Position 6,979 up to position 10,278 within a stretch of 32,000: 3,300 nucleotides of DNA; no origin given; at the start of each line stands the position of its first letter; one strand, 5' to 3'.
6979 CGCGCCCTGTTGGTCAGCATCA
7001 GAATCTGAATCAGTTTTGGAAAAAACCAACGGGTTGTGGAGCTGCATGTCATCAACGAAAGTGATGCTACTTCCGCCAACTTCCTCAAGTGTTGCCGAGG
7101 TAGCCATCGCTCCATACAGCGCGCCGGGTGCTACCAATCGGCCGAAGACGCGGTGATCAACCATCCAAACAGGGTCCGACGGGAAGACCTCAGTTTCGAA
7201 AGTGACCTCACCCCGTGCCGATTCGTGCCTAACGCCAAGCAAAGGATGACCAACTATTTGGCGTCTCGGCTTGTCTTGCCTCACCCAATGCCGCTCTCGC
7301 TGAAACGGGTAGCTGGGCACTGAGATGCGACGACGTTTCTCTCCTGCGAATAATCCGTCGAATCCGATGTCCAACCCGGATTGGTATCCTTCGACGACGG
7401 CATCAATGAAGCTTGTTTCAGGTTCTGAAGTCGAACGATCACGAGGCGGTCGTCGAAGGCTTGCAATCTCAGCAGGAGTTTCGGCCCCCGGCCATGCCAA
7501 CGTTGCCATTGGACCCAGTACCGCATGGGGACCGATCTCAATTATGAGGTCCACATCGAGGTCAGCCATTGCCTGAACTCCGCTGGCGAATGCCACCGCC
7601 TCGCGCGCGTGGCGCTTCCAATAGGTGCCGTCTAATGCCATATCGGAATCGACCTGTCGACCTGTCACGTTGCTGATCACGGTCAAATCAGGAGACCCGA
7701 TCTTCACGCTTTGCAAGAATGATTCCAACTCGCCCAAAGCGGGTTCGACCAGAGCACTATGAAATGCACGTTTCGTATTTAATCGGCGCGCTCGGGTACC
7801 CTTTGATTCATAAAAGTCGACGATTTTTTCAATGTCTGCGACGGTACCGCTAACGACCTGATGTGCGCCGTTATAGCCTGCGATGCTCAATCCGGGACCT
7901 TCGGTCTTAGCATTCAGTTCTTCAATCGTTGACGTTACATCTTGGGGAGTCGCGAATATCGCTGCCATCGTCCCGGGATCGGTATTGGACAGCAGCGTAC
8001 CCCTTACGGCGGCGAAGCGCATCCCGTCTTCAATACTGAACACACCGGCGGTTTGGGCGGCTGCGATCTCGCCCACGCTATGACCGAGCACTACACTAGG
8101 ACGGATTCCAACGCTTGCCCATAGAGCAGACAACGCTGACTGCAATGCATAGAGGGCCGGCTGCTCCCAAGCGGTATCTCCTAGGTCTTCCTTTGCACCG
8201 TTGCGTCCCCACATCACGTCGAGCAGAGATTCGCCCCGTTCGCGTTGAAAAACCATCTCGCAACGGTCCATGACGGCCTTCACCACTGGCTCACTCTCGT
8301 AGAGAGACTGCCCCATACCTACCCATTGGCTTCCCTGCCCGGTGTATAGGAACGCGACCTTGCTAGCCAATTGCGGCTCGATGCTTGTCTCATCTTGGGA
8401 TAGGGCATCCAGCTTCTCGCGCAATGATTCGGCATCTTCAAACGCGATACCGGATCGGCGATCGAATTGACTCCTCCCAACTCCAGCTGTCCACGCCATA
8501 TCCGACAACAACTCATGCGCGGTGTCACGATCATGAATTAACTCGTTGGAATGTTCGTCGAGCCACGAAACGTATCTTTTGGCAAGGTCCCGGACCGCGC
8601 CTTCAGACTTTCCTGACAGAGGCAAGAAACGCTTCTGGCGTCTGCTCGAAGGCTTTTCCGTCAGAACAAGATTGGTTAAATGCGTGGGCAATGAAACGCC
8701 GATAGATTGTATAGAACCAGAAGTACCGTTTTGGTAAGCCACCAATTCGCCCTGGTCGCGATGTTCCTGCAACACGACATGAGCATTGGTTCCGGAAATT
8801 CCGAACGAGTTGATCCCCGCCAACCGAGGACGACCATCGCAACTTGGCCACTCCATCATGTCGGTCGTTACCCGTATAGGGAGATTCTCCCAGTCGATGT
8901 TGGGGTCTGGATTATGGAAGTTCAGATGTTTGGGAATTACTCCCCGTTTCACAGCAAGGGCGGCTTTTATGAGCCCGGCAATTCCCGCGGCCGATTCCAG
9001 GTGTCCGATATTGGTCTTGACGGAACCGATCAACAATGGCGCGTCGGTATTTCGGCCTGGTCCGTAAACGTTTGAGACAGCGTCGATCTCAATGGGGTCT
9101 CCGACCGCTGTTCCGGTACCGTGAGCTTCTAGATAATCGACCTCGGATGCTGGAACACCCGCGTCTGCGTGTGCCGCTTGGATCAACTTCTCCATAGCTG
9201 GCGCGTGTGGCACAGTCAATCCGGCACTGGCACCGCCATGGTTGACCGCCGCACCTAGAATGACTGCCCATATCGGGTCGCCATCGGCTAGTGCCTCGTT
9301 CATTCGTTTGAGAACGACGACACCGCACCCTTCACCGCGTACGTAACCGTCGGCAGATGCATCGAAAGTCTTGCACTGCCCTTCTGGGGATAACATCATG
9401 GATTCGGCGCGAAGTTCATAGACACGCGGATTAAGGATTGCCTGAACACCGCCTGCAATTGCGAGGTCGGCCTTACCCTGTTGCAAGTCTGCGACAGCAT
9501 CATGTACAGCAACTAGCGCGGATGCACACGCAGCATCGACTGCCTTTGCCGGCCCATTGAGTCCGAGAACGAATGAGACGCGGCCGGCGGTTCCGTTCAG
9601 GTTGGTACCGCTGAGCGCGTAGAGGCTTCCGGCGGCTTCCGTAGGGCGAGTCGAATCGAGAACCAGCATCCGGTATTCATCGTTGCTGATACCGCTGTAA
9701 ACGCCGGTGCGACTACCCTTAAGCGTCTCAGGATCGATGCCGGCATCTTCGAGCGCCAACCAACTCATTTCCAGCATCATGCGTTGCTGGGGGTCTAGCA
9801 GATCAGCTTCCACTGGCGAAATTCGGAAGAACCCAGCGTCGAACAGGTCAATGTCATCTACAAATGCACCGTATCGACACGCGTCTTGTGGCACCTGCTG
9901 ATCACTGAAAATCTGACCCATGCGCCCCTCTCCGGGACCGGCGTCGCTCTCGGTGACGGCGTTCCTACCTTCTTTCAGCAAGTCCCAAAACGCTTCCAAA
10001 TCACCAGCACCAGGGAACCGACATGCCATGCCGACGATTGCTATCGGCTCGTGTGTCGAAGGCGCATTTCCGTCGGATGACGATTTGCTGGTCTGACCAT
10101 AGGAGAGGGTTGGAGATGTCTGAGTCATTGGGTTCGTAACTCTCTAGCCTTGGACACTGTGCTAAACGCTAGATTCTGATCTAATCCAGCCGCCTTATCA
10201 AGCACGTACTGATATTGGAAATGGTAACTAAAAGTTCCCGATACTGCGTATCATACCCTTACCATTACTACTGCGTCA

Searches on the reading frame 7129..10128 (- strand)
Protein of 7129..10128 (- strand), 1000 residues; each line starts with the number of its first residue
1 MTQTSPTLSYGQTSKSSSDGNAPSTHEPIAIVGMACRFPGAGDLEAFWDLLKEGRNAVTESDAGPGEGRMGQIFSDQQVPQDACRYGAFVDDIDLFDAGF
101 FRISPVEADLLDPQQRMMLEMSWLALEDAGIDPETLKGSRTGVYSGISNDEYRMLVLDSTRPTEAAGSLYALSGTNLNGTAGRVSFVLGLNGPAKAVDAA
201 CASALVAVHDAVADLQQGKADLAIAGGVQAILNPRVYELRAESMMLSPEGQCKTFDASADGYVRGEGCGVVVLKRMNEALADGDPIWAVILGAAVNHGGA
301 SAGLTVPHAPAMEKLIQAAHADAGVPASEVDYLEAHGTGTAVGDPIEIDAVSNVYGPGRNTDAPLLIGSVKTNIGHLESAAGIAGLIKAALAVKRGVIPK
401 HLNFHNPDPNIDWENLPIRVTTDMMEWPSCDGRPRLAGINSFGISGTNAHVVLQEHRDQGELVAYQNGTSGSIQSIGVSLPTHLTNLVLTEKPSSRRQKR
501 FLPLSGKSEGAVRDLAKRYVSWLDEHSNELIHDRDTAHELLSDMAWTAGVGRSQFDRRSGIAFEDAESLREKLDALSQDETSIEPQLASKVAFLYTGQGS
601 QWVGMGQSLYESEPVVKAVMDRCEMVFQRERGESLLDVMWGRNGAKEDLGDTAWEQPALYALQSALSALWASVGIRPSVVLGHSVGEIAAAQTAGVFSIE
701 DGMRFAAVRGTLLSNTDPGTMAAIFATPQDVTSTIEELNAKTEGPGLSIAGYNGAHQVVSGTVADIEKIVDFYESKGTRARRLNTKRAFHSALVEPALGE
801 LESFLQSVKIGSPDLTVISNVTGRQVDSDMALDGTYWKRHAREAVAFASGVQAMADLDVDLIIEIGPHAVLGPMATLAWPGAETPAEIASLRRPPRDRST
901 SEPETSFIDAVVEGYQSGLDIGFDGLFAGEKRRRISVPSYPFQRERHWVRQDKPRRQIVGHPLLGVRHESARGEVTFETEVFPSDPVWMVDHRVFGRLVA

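Call 86: find_homologous_proteins(query=window:7129-10128:-, max_evalue=1e-50)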
Query window:7129-10128:- (1000 aa): 7995 proteins with E <= 1e-50 among 8000 candidates; the best 120 are listed.
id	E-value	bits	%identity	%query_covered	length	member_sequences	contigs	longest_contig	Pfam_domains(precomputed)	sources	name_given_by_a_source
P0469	0.0e+0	1674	90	82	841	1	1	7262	PF22336.3,PF00109.33,PF22621.3,PF02801.29,PF16197.12,PF00698.27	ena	-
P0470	0.0e+0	1642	74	98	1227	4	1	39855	PF00109.33,PF21089.4,PF22621.3,PF14765.13,PF02801.29,PF16197.12,PF00698.27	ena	-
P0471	0.0e+0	1549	89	76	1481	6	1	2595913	PF22336.3,PF13489.13,PF00109.33,PF21089.4,PF22621.3,PF18558.9,PF08241.19,PF16197.12,PF00698.27,PF13649.13,PF14765.13,PF02801.29,PF08242.19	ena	-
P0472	0.0e+0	1547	70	100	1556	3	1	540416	PF22336.3,PF00109.33,PF21089.4,PF22621.3,PF14765.13,PF02801.29,PF16197.12,PF00698.27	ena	-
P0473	0.0e+0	1541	70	98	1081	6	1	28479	PF22336.3,PF00109.33,PF21089.4,PF22621.3,PF02801.29,PF16197.12,PF00698.27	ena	-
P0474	0.0e+0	1525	71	97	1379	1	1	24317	PF22336.3,PF00109.33,PF21089.4,PF22621.3,PF14765.13,PF02801.29,PF16197.12,PF00698.27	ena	-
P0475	0.0e+0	1523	70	98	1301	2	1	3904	PF22336.3,PF00109.33,PF21089.4,PF22621.3,PF14765.13,PF02801.29,PF16197.12,PF00698.27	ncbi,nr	ncbi:MAG: type I polyketide synthase, partial [Chloroflexi bacterium]|nr:type I polyketide synthase 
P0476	0.0e+0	1518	70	97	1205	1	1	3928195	PF00109.33,PF21089.4,PF22621.3,PF14765.13,PF02801.29,PF16197.12,PF00698.27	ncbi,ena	-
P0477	0.0e+0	1503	69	100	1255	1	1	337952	PF22336.3,PF00109.33,PF21089.4,PF22621.3,PF02801.29,PF16197.12,PF00698.27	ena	-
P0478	0.0e+0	1486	68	98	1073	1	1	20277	PF00109.33,PF21089.4,PF22621.3,PF02801.29,PF16197.12,PF00698.27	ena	-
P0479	0.0e+0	1476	68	97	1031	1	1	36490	PF22336.3,PF00109.33,PF22621.3,PF02801.29,PF16197.12,PF00698.27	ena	-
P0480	0.0e+0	1472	67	98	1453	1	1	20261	PF22336.3,PF00109.33,PF21089.4,PF22621.3,PF14765.13,PF02801.29,PF16197.12,PF00698.27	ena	-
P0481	0.0e+0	1464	67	97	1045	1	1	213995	PF22336.3,PF00109.33,PF21089.4,PF22621.3,PF00108.30,PF02801.29,PF16197.12,PF00698.27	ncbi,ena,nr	ncbi:MAG: type I polyketide synthase [Chloroflexota bacterium]|nr:type I polyketide synthase [Chloro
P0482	0.0e+0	1463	69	97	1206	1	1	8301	PF22336.3,PF00109.33,PF21089.4,PF22621.3,PF14765.13,PF00108.30,PF02801.29,PF16197.12,PF00698.27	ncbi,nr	ncbi:MAG: type I polyketide synthase, partial [Chloroflexi bacterium]|nr:type I polyketide synthase 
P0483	0.0e+0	1462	67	97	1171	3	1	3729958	PF22336.3,PF00109.33,PF21089.4,PF22621.3,PF02801.29,PF16197.12,PF00698.27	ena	-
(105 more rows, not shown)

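Call 87: find_encoding_contigs(protein=P0471, flank=10000, max_places=1)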
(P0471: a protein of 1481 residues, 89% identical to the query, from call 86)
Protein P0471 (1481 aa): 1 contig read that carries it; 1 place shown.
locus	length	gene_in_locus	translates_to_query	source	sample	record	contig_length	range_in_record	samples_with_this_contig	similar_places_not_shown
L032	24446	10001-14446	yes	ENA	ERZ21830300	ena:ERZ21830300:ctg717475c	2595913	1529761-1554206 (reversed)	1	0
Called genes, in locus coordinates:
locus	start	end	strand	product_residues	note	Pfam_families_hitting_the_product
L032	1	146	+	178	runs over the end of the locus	PF20650:DUF6810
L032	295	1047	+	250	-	PF02592:Vut_1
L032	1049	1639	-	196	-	PF20650:DUF6810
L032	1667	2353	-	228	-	PF20650:DUF6810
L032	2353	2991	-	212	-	PF20650:DUF6810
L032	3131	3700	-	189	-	PF20650:DUF6810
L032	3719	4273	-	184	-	PF20650:DUF6810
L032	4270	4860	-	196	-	PF20650:DUF6810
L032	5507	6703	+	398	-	PF12704:MacB_PCD, PF02687:FtsX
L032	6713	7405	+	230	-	PF02463:SMC_N (faint), PF00005:ABC_tran, PF13304:AAA_21 (faint)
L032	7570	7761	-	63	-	-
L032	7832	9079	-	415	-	-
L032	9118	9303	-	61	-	-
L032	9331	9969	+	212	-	PF00109:ketoacyl-synt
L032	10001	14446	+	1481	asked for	PF00109:ketoacyl-synt, PF02801:Ketoacyl-synt_C, PF16197:KAsynt_C_assoc, PF22621:CurL-like_PKS_C, PF00698:Acyl_transf_1, PF21089:PKS_DH_N, PF14765:PS-DH, PF08241:Methyltransf_11, +5 more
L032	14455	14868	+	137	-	-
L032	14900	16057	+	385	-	PF08240:ADH_N, PF00107:ADH_zinc_N, PF13602:ADH_zinc_N_2, PF08659:KR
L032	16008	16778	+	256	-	PF00106:adh_short (weak), PF13561:adh_short_C2 (weak), PF08659:KR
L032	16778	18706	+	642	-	PF00550:PP-binding, PF00109:ketoacyl-synt, PF00108:Thiolase_N (faint), PF02801:Ketoacyl-synt_C, PF16197:KAsynt_C_assoc, PF22336:RhiE-like_linker, PF22621:CurL-like_PKS_C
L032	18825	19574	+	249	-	PF00698:Acyl_transf_1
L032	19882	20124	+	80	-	PF00550:PP-binding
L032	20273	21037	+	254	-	PF22624:AASDHPPT_N, PF01648:ACPS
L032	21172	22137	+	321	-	PF12697:Abhydrolase_6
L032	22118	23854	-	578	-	PF00860:Xan_ur_permease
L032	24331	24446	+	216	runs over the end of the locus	PF05719:GPP34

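Call 88: find_encoding_contigs(protein=P0476, flank=10000, max_places=1)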
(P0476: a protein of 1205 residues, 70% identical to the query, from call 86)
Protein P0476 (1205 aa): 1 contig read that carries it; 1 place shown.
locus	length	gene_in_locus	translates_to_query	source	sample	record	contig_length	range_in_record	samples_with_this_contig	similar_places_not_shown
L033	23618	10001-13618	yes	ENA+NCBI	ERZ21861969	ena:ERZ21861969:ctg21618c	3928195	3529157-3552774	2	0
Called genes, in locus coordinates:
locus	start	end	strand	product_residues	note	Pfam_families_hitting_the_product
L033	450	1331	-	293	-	PF12911:OppC_N (weak), PF00528:BPD_transp_1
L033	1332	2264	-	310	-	PF19300:BPD_transp_1_N (weak), PF00528:BPD_transp_1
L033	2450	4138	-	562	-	PF00496:SBP_bac_5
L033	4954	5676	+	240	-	PF00702:Hydrolase, PF13419:HAD_2 (weak)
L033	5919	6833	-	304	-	PF02574:S-methyl_trans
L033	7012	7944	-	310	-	PF01557:FAA_hydrolase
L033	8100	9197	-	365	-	PF01408:GFO_IDH_MocA, PF22685:Gal80p_C-like, PF22725:GFO_IDH_MocA_C3, PF02894:GFO_IDH_MocA_C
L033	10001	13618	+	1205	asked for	PF00109:ketoacyl-synt, PF02801:Ketoacyl-synt_C, PF16197:KAsynt_C_assoc, PF22621:CurL-like_PKS_C, PF00698:Acyl_transf_1, PF21089:PKS_DH_N, PF14765:PS-DH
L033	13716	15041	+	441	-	PF13701:DDE_Tnp_1_4, PF01609:DDE_Tnp_1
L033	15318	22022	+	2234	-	PF13489:Methyltransf_23, PF08241:Methyltransf_11, PF08242:Methyltransf_12, PF13649:Methyltransf_25, PF08240:ADH_N, PF00107:ADH_zinc_N, PF13602:ADH_zinc_N_2, PF00106:adh_short, +9 more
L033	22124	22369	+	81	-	PF00550:PP-binding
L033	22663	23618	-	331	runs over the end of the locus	PF04069:OpuAC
